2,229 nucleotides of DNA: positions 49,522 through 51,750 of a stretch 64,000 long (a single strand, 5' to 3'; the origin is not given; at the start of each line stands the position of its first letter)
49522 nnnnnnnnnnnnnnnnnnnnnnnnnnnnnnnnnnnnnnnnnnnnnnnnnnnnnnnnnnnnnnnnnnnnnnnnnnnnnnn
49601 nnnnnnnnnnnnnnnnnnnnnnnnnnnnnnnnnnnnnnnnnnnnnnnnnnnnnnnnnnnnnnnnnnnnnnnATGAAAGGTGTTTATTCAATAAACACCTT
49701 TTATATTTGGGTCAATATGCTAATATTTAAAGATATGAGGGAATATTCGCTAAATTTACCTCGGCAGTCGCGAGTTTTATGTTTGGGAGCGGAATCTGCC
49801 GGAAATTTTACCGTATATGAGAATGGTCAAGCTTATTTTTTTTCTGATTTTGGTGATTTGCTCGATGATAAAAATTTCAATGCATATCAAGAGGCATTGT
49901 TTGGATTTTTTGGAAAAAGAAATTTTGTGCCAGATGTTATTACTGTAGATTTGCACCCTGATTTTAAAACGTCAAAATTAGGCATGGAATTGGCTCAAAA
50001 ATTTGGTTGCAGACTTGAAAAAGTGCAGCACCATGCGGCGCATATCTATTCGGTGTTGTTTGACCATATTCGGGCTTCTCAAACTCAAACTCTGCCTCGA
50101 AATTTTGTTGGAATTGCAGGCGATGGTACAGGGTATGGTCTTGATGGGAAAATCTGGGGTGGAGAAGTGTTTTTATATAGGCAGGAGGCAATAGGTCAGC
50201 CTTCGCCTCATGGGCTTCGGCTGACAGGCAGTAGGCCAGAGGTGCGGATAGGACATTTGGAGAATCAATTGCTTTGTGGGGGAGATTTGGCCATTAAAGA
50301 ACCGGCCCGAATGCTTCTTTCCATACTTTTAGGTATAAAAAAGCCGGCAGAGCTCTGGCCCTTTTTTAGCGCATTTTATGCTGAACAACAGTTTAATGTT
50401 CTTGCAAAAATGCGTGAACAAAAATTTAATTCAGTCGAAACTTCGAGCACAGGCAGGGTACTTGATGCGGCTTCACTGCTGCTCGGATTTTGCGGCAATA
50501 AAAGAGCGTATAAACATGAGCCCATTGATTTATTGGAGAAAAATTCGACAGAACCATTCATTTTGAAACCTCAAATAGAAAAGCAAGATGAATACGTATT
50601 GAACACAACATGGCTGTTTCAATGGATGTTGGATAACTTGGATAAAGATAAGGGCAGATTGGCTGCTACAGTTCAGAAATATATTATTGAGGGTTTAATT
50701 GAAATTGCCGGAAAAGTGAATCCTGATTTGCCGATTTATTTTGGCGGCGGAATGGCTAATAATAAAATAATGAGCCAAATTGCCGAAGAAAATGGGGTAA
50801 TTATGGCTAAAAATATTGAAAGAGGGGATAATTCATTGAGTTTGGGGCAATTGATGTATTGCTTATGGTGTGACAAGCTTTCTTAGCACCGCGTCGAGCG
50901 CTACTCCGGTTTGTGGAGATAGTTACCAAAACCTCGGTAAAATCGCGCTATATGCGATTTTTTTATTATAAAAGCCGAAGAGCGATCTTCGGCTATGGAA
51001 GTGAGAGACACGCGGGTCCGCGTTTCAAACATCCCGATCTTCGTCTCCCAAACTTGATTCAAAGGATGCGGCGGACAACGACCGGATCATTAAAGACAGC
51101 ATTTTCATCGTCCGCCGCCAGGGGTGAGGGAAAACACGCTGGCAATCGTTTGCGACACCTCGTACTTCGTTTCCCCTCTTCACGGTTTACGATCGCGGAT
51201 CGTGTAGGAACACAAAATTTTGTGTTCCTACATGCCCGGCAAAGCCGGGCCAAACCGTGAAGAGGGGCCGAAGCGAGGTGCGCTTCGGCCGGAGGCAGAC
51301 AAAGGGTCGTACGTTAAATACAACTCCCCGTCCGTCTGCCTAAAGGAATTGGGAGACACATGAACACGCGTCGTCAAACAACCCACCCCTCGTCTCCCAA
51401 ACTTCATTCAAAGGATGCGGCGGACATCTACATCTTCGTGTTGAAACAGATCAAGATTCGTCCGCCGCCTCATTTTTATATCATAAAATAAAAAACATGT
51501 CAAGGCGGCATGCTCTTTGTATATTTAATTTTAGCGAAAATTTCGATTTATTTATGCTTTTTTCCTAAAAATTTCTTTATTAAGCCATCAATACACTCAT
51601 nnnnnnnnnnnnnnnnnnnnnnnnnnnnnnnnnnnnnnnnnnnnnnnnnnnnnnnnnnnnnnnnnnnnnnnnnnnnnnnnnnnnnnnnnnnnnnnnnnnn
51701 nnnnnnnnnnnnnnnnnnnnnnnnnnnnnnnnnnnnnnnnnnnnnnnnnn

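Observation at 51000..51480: Palindrome-dense GC-rich element with two direct motif-plus-hairpin ends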

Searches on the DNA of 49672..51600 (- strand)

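Call 7: search_rna_families(source=window, start=50850, end=51600, threshold=evalue, max_evalue=10, show_alignments=3)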
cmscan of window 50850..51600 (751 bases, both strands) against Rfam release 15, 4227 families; matches with E-value up to 10: 10.
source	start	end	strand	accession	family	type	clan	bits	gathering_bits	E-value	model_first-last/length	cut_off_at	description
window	50935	50977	+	RF02433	SpF36_sRNA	Gene; sRNA;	-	22.4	48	1.5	1-51/51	no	Streptococcus sRNA SpF36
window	51172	51269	+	RF00845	MIR158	Gene; miRNA;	-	20.9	67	0.28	1-100/100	no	MIR158 microRNA precursor family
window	51458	51577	-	RF01437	S_pombe_snR10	Gene; snRNA; snoRNA; HACA-box;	CL00031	20.2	50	3.2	1-167/167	no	small nucleolar RNA snR10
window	51146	51288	-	RF01043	MIR1023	Gene; miRNA;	-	16.8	90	0.77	1-165/165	no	MIR1023 microRNA precursor family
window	50955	50995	-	RF01078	PK-PYVV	Cis-reg;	-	16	65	4.6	1-58/58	no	3'-terminal pseudoknot in PYVV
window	51490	51566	-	RF02503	Atu_C9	Gene; sRNA;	-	15.5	40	0.094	112-192/192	no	Rhizobiales sRNA Atu_C9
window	51289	51405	+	RF00426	SCARNA15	Gene; snRNA; snoRNA; scaRNA;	CL00019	14.4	65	7.3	1-128/128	no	Small Cajal body specific RNA 15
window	51231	51288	-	RF01116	Yfr1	Gene; sRNA;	-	13.3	38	8.8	1-59/59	no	Cyanobacterial functional RNA 1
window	50891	50964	+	RF01394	isrK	Gene; sRNA;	-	12.5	50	5.7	1-77/77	no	isrK Hfq binding RNA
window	51234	51250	+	RF01519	CC0196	Gene; sRNA;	-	11.7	35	8.9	35-54/58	no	Caulobacter sRNA CC0196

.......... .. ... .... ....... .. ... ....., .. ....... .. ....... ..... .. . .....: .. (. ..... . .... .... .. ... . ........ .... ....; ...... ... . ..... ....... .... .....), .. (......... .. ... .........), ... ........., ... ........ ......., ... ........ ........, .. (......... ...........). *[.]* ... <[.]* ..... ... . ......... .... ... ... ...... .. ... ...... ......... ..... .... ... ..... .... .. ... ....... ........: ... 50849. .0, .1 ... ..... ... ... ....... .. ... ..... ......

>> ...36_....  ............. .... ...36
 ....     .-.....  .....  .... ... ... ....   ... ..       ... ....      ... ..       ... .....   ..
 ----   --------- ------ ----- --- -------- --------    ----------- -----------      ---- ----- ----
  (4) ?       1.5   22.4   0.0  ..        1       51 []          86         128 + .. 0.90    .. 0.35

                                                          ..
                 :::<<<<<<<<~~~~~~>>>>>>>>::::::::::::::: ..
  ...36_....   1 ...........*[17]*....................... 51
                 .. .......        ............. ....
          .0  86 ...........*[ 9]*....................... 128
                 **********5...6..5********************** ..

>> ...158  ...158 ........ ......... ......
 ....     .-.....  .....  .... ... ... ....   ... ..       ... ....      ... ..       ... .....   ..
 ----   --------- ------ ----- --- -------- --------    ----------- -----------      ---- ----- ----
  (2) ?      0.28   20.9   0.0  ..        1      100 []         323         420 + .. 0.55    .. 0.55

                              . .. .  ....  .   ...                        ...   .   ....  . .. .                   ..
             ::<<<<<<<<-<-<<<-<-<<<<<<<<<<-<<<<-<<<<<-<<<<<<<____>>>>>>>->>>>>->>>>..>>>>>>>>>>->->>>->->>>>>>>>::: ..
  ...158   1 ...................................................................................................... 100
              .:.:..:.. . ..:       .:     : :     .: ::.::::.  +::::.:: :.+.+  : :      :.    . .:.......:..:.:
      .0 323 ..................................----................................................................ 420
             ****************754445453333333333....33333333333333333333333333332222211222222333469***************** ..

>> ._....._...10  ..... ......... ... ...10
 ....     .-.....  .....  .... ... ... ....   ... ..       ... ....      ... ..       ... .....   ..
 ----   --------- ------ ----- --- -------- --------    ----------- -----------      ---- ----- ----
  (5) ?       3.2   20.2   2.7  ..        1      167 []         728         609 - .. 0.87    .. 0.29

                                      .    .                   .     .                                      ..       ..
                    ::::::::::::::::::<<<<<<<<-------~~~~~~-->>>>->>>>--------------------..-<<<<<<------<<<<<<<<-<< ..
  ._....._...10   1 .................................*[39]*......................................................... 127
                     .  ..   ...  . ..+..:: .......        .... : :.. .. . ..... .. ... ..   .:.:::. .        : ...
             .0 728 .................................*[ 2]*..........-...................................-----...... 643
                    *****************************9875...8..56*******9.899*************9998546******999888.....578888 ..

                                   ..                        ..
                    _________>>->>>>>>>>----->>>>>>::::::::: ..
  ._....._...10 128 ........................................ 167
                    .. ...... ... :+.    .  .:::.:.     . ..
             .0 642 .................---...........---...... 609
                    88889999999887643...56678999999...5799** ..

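Call 24: search_dna_similar(query=window:50960-51480:-, collection=phages, mode=distant, max_evalue=1)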
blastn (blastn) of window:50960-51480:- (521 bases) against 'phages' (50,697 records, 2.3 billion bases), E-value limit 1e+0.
No match.

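Call 25: search_dna_similar(query=window:50960-51480:-, collection=plasmids, mode=distant, max_evalue=1)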
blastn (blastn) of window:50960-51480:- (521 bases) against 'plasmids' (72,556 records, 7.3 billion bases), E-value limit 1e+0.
No match.
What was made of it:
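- Tried and rejected: No match (calls 24, 25).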

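Call 52: build_rna_model(alignment_id=A1, structure=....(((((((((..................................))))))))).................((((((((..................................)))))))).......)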
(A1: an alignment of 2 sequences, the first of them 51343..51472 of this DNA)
Model R1 built from alignment A1 (2 sequences, 130 columns); structure: as given.
model positions 130; base pairs 17; branch points 1; effective number of sequences 1.25; information 0.59 bits per position. Calibrated on 0.2 Mb of random sequence (short: E-values are rough).
structure used (alignment columns):
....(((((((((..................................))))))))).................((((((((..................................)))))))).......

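Call 53: search_with_rna_model(model_id=R1, sources=[window, L002, L006, L009, L011, L013], max_evalue=10)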
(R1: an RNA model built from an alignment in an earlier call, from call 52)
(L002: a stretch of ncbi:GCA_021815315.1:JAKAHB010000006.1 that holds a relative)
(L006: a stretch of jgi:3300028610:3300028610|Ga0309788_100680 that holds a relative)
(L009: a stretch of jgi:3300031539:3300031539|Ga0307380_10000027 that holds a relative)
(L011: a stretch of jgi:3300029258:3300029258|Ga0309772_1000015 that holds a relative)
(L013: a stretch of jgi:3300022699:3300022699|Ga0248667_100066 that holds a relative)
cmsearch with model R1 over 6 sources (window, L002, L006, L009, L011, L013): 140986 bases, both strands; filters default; matches with E-value up to 10: 7.
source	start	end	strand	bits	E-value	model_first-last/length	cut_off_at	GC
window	51343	51472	-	157.2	1.3e-44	1-130/130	no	0.51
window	50995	51122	-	147.1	1.2e-41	1-130/130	no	0.53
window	51413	51484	+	19.9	0.00057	1-130/130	no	0.46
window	51128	51176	-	15.6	0.011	74-123/130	no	0.55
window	26383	26414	+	11.4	0.19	84-115/130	no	0.5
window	60083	60145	-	10.6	0.33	1-130/130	no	0.57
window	21381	21414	+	7.3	3.1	14-47/130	no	0.21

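Call 63: search_with_rna_model(model_id=R1, sources=[L014, L015, L016, L017, L018, L019, L020, L021, L022, L023, L024, L025, L026, L027, L028, L029, L030, L031, L032, L033, L034, L035, L036, L037, L038, L039, L040, L041, L042, L043, L044, L045, L046, L047, L048, L049, L050, L051, L052, L053, L054, L055, L056, L057, L058, L059, L060, L061, L062, L063, L064, L065, L066, L067, L068, L069, L070, L071, L072, L073, L074, L075, L076, L077, L078, L079, L080, L081, L082, L083, L084, L085, L086, L087, L088, L089, L090, L091, L092, L093, L094, L095, L096, L097, L098, L099, L100, L101, L102, L103, L104, L105, L106, L107, L108, L109, L110, L111, L112, L113], max_evalue=1)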
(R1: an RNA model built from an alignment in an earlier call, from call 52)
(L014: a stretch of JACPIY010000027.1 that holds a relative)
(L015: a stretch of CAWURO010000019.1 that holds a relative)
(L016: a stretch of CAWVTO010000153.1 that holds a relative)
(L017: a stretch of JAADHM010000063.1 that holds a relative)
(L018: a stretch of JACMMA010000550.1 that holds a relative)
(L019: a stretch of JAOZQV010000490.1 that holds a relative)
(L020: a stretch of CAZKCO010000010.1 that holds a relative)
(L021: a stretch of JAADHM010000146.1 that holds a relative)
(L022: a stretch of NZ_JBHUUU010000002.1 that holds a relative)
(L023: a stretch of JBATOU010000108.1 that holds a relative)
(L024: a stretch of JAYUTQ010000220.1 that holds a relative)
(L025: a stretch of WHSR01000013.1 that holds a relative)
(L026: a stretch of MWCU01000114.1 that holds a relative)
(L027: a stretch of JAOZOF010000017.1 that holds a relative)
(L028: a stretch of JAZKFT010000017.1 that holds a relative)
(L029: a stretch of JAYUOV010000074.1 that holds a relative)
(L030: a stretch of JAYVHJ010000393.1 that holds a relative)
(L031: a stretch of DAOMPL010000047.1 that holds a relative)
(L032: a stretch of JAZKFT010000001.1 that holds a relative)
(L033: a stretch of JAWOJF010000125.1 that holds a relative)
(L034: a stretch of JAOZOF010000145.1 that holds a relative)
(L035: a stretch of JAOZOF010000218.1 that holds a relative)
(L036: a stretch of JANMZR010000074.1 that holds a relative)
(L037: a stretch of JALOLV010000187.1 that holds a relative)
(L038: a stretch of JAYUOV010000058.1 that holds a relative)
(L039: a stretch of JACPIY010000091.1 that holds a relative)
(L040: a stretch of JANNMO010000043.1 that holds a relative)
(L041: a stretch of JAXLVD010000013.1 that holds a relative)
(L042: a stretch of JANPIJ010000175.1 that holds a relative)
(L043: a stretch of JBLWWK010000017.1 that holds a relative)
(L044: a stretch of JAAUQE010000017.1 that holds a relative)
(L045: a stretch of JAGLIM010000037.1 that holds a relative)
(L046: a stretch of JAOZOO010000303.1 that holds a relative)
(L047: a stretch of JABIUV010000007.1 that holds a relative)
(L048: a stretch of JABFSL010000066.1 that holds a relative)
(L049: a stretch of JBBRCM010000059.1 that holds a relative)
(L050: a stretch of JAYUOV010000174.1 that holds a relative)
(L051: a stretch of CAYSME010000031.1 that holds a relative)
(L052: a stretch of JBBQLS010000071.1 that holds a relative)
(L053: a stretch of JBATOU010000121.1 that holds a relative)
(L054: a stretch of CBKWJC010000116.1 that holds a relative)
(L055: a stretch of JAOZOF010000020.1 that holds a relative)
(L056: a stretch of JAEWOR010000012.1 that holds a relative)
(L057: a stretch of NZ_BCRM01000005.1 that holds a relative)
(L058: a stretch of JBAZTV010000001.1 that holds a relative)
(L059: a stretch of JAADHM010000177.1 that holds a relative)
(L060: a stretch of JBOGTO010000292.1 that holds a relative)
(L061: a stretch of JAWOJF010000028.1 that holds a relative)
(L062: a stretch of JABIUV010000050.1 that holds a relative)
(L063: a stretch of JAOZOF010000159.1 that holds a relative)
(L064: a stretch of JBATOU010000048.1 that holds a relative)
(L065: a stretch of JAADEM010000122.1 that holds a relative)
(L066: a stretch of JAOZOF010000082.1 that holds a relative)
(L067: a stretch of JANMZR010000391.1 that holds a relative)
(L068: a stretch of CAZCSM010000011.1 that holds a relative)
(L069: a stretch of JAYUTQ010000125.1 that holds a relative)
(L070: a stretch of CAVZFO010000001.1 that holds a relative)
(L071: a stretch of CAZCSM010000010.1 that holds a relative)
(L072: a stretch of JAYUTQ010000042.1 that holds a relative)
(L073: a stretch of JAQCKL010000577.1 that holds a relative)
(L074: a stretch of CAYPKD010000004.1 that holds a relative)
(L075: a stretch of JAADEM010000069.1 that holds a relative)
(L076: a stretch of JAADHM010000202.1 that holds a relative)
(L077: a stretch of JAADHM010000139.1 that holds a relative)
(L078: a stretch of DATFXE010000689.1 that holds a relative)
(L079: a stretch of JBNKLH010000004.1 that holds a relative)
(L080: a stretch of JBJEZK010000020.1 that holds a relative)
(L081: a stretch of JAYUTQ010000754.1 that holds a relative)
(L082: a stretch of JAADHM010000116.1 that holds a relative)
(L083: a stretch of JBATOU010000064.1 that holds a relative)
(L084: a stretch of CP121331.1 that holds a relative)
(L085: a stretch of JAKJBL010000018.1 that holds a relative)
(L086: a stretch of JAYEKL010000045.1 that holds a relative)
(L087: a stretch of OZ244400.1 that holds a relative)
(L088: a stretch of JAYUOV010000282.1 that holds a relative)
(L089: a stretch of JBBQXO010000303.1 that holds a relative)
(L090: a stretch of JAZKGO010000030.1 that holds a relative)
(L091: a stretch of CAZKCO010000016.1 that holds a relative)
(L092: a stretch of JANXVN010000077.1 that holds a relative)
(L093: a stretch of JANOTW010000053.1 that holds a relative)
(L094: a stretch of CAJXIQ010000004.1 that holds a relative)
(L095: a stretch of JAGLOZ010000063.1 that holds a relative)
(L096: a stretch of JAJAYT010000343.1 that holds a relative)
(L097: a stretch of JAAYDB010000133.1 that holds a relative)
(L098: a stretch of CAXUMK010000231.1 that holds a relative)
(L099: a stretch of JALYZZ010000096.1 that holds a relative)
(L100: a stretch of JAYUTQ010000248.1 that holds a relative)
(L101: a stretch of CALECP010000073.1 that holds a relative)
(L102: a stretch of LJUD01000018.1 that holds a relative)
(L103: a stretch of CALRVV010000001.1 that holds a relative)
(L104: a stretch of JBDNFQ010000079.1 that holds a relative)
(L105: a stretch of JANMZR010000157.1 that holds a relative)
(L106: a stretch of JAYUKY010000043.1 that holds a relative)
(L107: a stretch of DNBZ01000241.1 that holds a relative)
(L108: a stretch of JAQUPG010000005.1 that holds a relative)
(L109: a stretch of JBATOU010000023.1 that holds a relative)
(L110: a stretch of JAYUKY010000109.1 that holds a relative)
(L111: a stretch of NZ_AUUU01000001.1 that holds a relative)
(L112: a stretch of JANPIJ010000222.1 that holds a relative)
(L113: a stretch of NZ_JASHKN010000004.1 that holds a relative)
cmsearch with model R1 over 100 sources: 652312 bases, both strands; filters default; matches with E-value up to 1: 1.
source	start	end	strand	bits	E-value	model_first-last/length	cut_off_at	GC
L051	7855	7923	+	11.5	0.8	1-130/130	no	0.39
